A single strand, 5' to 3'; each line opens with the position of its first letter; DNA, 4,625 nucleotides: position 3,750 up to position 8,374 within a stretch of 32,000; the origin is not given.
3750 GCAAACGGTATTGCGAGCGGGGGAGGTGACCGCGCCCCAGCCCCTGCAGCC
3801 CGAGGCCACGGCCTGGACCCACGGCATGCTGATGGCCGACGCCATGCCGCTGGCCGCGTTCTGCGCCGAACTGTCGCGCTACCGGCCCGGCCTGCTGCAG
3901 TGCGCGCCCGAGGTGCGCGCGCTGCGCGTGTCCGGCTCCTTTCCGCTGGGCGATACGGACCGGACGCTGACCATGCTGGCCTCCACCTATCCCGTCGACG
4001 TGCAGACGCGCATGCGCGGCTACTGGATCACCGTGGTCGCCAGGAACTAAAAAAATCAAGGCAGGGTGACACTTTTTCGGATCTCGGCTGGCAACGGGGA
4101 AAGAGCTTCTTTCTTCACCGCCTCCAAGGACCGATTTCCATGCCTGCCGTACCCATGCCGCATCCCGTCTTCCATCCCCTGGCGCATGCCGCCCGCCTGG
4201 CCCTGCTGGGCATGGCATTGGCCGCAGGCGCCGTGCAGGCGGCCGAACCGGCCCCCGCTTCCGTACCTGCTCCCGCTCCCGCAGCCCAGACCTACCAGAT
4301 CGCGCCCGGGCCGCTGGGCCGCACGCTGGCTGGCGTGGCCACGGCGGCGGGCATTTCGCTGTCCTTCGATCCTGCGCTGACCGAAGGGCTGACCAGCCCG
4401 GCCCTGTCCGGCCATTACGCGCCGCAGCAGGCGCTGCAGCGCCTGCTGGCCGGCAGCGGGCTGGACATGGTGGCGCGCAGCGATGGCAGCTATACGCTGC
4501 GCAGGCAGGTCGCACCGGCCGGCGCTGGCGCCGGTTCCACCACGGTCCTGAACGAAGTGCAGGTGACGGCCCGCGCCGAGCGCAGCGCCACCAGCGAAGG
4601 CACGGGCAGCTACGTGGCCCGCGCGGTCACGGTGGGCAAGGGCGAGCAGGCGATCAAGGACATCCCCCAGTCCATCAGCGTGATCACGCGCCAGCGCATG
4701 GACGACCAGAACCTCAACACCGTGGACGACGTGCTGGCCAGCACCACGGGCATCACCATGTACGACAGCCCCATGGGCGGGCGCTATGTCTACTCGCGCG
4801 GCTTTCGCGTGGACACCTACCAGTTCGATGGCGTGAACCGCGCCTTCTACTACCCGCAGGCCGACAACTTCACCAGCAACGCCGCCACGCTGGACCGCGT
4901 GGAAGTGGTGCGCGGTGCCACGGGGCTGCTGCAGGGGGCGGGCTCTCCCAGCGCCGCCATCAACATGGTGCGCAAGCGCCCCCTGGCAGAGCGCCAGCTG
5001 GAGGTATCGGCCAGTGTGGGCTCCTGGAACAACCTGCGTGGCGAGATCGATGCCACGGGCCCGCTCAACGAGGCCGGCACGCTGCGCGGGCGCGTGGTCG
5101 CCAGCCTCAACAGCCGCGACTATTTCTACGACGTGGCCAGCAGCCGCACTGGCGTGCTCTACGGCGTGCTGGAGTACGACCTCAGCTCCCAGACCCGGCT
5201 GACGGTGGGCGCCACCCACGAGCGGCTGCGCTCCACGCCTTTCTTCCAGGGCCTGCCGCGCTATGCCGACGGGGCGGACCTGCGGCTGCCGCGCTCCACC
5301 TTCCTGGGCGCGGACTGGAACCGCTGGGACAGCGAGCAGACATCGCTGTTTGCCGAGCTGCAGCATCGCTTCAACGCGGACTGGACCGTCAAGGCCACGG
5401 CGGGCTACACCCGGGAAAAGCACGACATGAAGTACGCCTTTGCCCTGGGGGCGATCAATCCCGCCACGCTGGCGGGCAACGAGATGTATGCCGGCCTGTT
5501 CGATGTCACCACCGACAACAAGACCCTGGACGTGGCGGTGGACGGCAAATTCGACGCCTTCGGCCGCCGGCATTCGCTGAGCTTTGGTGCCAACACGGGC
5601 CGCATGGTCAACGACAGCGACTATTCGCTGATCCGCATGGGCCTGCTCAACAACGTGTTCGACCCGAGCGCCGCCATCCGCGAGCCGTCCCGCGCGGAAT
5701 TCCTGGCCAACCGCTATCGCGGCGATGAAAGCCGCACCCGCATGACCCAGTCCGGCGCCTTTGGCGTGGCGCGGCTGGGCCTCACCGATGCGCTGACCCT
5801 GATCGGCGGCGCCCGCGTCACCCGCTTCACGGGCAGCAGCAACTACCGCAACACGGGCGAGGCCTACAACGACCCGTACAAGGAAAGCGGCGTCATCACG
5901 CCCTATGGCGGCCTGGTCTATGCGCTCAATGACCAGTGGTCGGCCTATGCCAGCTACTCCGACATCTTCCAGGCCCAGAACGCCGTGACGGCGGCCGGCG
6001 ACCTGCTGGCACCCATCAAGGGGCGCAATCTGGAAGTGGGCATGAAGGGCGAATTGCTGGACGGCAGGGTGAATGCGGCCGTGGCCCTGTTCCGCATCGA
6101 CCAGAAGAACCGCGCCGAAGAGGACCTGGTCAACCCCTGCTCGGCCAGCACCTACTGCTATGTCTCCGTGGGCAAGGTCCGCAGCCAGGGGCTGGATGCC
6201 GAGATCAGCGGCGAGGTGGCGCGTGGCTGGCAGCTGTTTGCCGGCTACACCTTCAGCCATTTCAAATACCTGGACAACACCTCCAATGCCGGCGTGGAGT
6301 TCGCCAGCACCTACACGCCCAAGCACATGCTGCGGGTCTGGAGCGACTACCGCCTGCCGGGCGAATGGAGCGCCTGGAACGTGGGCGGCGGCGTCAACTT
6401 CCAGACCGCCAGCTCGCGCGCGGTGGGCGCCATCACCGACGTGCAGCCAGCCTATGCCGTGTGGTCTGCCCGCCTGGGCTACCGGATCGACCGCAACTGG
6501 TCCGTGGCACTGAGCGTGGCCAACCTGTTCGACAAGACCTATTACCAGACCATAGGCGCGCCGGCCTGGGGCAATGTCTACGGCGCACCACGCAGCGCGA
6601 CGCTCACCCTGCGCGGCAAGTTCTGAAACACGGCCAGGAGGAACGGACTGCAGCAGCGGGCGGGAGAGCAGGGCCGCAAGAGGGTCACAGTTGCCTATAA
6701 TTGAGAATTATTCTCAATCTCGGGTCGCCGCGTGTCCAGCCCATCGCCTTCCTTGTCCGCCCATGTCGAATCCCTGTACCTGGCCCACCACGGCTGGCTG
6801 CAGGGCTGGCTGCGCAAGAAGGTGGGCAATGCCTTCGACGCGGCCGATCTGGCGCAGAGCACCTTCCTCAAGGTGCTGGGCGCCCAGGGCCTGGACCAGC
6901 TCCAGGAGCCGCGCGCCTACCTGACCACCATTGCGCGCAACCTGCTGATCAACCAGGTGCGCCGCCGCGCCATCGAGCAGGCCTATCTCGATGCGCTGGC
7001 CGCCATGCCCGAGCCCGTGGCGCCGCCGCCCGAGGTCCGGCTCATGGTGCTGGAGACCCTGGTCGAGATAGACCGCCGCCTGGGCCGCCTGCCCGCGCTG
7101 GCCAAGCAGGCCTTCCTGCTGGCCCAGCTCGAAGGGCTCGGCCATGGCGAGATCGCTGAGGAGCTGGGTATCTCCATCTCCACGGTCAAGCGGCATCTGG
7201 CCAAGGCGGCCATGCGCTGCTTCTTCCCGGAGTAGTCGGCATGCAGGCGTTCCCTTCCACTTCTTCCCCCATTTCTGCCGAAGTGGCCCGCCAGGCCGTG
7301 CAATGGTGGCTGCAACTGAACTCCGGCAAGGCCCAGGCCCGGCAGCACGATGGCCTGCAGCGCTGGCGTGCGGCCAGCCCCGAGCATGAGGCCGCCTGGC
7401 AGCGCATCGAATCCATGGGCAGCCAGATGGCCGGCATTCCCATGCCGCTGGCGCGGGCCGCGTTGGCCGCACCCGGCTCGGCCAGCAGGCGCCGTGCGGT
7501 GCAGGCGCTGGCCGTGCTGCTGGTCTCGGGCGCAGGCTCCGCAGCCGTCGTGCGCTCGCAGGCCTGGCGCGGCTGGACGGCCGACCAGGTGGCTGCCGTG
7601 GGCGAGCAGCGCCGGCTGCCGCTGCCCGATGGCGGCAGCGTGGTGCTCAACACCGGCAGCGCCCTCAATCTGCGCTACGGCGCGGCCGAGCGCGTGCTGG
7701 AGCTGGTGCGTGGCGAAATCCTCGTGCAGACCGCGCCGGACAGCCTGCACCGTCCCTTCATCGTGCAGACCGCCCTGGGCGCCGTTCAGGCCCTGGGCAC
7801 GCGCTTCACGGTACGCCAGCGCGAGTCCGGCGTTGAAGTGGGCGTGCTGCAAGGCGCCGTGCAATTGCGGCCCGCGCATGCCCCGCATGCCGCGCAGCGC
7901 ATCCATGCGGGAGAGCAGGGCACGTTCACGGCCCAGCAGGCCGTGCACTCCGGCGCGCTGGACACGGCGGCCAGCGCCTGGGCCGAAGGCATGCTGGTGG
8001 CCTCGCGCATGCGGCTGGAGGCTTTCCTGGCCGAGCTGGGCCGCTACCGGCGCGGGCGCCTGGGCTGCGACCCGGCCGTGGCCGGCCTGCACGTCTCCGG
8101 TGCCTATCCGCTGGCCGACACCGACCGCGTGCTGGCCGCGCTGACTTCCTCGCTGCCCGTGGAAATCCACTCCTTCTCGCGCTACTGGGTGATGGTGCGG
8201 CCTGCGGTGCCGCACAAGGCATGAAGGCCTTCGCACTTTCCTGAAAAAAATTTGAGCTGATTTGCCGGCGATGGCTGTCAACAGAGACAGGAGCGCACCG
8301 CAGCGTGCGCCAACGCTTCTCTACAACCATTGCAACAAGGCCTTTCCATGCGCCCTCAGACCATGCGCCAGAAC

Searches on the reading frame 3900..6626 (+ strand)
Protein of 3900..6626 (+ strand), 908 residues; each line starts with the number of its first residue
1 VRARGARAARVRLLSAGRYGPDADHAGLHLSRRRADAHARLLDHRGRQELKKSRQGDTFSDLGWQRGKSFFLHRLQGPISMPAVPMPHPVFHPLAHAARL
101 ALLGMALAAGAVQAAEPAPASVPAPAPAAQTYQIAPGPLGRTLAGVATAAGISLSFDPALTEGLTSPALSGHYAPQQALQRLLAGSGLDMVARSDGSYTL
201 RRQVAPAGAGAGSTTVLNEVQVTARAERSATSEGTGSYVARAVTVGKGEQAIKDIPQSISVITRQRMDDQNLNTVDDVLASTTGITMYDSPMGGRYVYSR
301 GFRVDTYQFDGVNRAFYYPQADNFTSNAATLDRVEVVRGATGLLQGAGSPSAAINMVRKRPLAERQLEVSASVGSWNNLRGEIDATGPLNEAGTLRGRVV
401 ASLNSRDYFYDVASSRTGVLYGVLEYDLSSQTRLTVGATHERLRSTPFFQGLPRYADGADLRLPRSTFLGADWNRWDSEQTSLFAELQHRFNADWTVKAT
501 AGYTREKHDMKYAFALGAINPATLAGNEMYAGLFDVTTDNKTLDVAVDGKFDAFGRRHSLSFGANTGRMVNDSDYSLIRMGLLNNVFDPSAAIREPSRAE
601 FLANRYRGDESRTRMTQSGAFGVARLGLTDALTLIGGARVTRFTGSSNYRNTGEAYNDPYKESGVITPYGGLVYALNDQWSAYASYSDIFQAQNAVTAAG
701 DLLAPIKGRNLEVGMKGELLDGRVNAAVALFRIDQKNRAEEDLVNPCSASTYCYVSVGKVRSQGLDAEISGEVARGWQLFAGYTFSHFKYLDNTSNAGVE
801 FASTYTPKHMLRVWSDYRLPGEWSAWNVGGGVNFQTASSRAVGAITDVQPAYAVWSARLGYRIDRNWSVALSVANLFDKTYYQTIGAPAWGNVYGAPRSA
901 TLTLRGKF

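Call 8: search_protein_families(library=pfam, proteins=[window:3900-6626:+], max_evalue=0.001)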
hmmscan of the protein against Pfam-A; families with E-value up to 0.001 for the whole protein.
window:3900-6626:+ (908 aa): 3 families
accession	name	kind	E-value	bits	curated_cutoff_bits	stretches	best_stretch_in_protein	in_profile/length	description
PF00593.30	TonB_dep_Rec_b-barrel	-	6.2e-60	204.7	27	1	461-876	42-436/436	TonB dependent receptor-like, beta-barrel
PF07715.20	Plug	-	1.2e-17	64.8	23.9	1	252-351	2-105/107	TonB-dependent Receptor Plug Domain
PF07660.19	STN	-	7e-11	42.2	28.4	1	153-203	2-52/52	Secretin and TonB N terminus short domain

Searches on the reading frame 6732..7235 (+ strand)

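Call 8: search_protein_families(library=pfam, proteins=[window:6732-7235:+], max_evalue=0.001)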
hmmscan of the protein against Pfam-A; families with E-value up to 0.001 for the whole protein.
window:6732-7235:+ (167 aa): 10 families
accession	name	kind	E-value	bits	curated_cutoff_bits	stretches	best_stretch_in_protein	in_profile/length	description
PF08281.18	Sigma70_r4_2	-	5.3e-16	58.4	25.7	1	111-163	2-54/54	Sigma-70, region 4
PF04542.20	Sigma70_r2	-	7.2e-14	51.8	24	1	15-80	1-69/71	Sigma-70 region 2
PF04545.22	Sigma70_r4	-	4.9e-08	32.8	24.1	1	117-162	2-47/50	Sigma-70, region 4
PF07638.17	Sigma70_ECF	-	1.6e-06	28.6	21.1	1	36-159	48-175/185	ECF sigma factor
PF22233.2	PhyR_sigma-like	-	2.7e-05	24.3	27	1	117-160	1-44/50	Response regulator PhyR, sigma-like domain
PF13412.12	HTH_24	-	0.00021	21.3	21.9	1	138-158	20-40/48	Winged helix-turn-helix DNA-binding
PF01022.26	HTH_5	-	0.00076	19.8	22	0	139-158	19-38/47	Bacterial regulatory protein, arsR family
PF00196.25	GerE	-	0.00082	19.4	23.5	0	133-158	15-40/57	Bacterial regulatory proteins, luxR family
PF04967.18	HTH_10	-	0.00084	19.5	23.1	0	139-160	27-48/53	HTH DNA binding domain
PF12840.13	HTH_20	-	0.00093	19.6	27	0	139-158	22-41/51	Helix-turn-helix domain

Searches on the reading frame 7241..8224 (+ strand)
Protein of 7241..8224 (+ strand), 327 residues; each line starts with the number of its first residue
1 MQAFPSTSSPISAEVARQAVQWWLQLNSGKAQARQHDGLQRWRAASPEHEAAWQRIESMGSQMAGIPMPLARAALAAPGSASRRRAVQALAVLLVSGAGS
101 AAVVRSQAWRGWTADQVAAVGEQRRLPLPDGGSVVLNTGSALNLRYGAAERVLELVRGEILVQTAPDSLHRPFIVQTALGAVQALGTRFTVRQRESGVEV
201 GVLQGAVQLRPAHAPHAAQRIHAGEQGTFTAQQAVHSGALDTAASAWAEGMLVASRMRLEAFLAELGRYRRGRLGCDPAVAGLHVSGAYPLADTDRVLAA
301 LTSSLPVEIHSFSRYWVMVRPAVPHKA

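Call 8: search_protein_families(library=pfam, proteins=[window:7241-8224:+], max_evalue=0.001)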
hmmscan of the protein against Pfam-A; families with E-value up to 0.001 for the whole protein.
window:7241-8224:+ (327 aa): 2 families
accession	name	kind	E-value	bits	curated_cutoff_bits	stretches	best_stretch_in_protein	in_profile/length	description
PF04773.18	FecR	-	4.4e-19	69.2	24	1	118-208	5-97/97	FecR protein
PF16220.10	DUF4880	-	8.4e-13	48.4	25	1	17-58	1-42/43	Domain of unknown function (DUF4880)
